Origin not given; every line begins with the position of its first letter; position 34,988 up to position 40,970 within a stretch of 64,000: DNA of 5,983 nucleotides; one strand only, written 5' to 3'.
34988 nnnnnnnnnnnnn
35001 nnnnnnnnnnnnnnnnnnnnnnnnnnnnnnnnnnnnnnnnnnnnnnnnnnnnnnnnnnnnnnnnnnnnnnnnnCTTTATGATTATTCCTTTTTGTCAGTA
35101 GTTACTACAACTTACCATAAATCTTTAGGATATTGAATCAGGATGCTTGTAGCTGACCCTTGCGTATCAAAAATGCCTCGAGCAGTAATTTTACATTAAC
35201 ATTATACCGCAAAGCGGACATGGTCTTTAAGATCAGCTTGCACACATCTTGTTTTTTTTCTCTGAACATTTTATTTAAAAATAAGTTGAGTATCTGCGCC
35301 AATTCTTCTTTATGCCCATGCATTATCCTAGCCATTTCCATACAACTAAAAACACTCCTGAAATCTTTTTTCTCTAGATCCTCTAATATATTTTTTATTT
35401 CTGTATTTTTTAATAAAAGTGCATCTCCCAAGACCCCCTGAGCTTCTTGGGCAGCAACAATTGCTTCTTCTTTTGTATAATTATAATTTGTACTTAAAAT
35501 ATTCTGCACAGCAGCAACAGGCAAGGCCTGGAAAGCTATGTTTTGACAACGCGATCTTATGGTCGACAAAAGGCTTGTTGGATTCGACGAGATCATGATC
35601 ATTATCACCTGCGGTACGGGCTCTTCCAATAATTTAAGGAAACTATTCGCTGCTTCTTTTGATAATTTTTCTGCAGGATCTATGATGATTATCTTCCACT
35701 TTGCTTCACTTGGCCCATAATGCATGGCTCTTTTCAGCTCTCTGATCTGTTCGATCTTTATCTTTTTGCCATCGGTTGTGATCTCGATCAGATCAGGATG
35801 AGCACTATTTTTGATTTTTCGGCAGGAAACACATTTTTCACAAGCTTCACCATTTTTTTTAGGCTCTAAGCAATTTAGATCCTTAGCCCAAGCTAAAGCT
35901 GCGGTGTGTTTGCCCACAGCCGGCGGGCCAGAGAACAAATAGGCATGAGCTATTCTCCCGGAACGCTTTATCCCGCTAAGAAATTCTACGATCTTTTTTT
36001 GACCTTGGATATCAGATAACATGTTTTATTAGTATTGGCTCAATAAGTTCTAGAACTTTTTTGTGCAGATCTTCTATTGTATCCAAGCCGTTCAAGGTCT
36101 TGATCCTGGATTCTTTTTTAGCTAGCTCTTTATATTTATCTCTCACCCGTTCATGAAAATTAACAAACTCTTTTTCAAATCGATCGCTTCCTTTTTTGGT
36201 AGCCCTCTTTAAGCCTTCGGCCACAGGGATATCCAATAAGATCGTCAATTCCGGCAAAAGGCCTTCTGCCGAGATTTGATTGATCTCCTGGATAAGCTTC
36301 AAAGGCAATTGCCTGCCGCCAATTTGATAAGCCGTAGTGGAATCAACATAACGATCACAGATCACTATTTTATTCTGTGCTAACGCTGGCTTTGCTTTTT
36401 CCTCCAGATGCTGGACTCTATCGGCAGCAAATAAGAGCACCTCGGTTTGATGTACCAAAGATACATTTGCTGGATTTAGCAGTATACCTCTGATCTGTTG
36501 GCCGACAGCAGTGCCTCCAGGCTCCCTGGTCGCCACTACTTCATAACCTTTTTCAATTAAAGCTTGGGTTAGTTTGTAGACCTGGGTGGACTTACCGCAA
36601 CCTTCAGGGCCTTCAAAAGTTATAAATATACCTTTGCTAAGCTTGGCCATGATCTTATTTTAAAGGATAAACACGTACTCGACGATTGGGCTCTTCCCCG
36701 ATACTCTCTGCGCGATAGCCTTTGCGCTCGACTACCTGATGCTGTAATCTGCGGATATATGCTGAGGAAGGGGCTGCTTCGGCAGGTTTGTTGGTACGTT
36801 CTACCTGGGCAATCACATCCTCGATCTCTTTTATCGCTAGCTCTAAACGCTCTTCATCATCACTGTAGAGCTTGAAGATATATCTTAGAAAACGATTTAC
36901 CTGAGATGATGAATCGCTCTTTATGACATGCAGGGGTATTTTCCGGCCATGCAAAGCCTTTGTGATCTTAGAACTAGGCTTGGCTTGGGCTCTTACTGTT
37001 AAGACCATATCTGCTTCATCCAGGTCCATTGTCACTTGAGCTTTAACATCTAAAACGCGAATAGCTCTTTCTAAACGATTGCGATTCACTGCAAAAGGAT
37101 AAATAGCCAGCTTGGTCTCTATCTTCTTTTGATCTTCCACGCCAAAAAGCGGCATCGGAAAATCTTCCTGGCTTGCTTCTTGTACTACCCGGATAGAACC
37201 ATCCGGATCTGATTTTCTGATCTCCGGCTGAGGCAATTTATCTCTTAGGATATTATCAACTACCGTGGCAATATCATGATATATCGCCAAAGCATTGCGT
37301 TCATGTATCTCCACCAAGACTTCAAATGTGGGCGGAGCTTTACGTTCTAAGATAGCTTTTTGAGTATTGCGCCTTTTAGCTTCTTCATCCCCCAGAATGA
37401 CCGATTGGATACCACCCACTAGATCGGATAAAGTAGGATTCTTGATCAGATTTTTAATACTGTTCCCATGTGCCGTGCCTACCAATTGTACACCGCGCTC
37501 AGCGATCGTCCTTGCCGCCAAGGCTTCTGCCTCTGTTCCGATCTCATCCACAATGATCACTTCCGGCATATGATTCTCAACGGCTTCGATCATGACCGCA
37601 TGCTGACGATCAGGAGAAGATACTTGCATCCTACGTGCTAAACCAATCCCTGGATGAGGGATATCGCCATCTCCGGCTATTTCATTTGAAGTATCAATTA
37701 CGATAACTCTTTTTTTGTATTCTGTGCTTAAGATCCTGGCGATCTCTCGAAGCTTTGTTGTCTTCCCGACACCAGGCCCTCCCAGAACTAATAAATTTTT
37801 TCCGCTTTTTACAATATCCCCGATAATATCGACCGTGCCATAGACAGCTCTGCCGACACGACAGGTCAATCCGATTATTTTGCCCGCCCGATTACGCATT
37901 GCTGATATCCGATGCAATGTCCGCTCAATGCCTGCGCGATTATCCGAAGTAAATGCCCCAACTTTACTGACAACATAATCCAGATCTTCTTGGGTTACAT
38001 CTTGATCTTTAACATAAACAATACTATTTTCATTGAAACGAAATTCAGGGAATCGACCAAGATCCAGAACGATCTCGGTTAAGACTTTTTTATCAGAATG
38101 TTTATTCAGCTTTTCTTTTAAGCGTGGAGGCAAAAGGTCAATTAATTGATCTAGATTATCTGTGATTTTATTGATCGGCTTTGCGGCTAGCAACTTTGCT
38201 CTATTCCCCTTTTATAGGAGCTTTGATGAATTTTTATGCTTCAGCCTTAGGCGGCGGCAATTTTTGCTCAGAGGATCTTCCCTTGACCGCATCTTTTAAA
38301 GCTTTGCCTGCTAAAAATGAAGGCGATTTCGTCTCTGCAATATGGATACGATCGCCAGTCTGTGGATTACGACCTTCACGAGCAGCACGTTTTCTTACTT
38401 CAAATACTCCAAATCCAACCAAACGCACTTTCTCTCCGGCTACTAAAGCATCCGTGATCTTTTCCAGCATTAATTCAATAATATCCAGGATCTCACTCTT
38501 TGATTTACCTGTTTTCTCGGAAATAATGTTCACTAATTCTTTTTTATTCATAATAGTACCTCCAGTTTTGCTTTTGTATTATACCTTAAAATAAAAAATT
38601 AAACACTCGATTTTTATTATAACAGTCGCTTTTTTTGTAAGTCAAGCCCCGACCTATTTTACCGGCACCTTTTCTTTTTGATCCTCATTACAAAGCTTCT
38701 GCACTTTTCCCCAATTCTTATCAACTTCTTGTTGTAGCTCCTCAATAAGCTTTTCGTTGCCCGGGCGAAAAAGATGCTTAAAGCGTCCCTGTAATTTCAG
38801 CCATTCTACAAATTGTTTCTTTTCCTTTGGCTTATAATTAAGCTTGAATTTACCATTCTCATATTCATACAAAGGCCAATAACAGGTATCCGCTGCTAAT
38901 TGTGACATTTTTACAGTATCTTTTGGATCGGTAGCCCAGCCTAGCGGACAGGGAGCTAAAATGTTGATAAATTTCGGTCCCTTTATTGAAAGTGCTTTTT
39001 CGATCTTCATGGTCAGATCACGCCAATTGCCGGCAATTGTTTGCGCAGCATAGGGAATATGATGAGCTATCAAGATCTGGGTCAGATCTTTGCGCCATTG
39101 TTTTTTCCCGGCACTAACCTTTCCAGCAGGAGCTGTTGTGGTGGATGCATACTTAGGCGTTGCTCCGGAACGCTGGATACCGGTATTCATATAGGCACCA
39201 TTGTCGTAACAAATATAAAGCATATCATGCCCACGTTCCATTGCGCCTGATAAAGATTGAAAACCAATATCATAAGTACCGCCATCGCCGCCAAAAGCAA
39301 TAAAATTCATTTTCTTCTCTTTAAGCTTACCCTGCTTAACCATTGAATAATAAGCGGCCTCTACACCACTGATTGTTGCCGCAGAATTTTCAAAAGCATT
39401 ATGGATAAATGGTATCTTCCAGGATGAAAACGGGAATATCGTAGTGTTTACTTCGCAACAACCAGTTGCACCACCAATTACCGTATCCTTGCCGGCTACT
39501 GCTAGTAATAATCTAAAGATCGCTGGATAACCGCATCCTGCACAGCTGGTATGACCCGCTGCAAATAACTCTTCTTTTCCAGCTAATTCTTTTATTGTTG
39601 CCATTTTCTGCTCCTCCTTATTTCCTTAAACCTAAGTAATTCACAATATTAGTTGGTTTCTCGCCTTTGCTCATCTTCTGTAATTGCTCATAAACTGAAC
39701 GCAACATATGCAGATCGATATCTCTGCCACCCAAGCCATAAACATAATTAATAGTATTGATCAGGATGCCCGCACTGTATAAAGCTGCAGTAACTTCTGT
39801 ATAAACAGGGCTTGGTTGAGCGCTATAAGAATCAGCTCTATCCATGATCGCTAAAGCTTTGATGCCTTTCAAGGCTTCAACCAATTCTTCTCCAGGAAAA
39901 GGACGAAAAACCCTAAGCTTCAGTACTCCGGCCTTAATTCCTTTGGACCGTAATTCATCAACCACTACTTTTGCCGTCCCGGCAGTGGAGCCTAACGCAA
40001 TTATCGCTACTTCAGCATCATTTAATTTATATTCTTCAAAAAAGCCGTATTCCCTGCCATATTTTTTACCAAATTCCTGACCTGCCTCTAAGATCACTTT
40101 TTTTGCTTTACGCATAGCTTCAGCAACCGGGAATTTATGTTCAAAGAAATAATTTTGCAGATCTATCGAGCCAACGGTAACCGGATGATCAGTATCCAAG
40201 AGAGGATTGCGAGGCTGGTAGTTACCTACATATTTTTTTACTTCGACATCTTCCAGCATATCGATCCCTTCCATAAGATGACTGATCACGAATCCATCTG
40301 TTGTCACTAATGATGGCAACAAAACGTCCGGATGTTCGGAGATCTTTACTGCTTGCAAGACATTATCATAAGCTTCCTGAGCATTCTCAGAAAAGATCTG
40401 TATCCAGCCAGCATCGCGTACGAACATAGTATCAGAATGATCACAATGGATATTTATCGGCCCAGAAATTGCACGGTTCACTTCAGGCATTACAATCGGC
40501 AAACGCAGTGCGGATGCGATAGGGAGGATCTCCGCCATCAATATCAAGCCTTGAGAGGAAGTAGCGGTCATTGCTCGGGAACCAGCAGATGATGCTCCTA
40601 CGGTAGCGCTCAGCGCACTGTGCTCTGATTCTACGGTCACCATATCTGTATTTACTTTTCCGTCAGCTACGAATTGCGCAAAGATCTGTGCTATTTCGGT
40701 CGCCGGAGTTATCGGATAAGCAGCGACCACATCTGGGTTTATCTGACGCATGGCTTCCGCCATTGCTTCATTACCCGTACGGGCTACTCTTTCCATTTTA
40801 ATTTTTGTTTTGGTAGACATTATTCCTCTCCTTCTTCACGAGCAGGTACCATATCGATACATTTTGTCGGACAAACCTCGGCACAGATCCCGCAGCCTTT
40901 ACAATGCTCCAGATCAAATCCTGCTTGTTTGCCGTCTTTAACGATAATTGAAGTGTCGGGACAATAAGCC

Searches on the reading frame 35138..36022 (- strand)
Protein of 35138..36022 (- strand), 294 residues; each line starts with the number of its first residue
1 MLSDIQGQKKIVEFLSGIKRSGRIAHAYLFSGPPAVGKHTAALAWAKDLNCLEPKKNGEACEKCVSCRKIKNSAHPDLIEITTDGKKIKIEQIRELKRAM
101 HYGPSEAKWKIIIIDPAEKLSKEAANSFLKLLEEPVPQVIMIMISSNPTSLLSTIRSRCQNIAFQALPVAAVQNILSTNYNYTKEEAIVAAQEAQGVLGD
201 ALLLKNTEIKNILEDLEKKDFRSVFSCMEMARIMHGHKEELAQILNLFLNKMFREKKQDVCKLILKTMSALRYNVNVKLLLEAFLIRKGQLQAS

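Call 7: search_protein_families(library=pfam, proteins=[window:35138-36022:-], max_evalue=0.001)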
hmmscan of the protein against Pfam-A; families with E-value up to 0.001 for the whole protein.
window:35138-36022:- (294 aa): 2 families
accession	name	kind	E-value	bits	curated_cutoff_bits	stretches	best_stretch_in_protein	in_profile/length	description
PF13177.12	DNA_pol3_delta2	-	1.2e-54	185.1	27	1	7-167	1-160/161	DNA polymerase III, delta subunit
PF00004.35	AAA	-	7.2e-08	33.4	21.2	1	29-163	2-127/131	ATPase family associated with various cellular activities (AAA)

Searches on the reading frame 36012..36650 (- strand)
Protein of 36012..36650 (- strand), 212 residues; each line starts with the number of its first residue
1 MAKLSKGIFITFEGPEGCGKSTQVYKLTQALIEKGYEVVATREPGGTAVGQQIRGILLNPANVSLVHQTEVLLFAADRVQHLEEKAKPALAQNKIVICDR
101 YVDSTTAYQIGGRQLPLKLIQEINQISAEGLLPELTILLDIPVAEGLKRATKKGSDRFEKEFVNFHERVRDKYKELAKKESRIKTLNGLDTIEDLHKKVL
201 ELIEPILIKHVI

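Call 52: search_protein_families(library=pfam, proteins=[window:36012-36650:-], max_evalue=0.00001)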
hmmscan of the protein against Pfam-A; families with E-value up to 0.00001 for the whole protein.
window:36012-36650:- (212 aa): 2 families
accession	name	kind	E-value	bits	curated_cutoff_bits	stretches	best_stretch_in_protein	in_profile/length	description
PF02223.23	Thymidylate_kin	-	6.4e-53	179.6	27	1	12-199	1-185/185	Thymidylate kinase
PF13521.12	AAA_28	-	2.2e-08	34.9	27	1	10-109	2-90/164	AAA domain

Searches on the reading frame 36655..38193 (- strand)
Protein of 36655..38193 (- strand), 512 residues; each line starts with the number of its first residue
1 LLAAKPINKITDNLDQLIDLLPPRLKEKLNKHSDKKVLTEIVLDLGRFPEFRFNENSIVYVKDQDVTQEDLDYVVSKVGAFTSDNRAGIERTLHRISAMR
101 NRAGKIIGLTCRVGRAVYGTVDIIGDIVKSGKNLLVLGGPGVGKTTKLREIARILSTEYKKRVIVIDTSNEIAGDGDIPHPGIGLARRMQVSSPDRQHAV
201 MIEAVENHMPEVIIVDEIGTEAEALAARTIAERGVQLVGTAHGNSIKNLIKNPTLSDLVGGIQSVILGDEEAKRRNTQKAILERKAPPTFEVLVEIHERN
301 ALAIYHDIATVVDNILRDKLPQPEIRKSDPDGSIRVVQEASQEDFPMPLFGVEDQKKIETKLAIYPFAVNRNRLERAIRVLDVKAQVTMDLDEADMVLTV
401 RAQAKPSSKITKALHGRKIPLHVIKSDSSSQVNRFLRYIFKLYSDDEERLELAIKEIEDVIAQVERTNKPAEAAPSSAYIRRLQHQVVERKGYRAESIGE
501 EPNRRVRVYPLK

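Call 7: search_protein_families(library=pfam, proteins=[window:36655-38193:-], max_evalue=0.001)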
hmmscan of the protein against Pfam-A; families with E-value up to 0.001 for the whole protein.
window:36655-38193:- (512 aa): 8 families
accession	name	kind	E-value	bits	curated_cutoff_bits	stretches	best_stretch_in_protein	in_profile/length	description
PF25516.1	PTPase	-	6e-25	87.4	27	1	362-440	1-79/79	Phosphotyrosine protein phosphatase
PF19568.5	Spore_III_AA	-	7.1e-11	42.2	27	1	109-261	119-277/306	Sporulation stage III, protein AA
PF01424.28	R3H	-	8.5e-10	39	26.8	1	458-510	8-60/60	R3H domain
PF00004.35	AAA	-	2.5e-05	25.2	21.2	1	134-219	1-67/131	ATPase family associated with various cellular activities (AAA)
PF13245.12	AAA_19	-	0.00014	22.5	25.1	1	131-166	11-46/134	AAA domain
PF13604.12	AAA_30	-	0.0003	21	27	1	125-228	11-107/191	AAA domain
PF03266.21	NTPase_1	-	0.00046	20.5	23.9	0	134-158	2-26/168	NTPase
PF00437.27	T2SSE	-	0.00084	18.5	24.9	0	127-250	138-252/370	Type II/IV secretion system protein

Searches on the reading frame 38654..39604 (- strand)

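Call 52: search_protein_families(library=pfam, proteins=[window:38654-39604:-], max_evalue=0.00001)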
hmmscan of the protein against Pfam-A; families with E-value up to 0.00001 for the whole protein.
window:38654-39604:- (316 aa): 1 family
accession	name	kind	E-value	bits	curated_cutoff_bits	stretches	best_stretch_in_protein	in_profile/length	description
PF02775.26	TPP_enzyme_C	-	2.9e-18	66.6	21.9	1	47-215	2-151/151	Thiamine pyrophosphate enzyme, C-terminal TPP binding domain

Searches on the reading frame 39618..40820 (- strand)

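Call 52: search_protein_families(library=pfam, proteins=[window:39618-40820:-], max_evalue=0.00001)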
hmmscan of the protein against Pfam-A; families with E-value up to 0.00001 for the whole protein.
window:39618-40820:- (400 aa): 3 families
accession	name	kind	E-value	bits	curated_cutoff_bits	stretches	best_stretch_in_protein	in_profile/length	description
PF01855.24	POR_N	-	8.9e-69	232.2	27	1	22-245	1-228/231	Pyruvate flavodoxin/ferredoxin oxidoreductase, thiamine diP-bdg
PF17147.9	PFOR_II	-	7.8e-29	100.5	27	1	269-371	1-100/102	Pyruvate:ferredoxin oxidoreductase core domain II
PF02780.25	Transketolase_C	-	1.5e-06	28.6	25.9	1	268-326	9-67/124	Transketolase, C-terminal domain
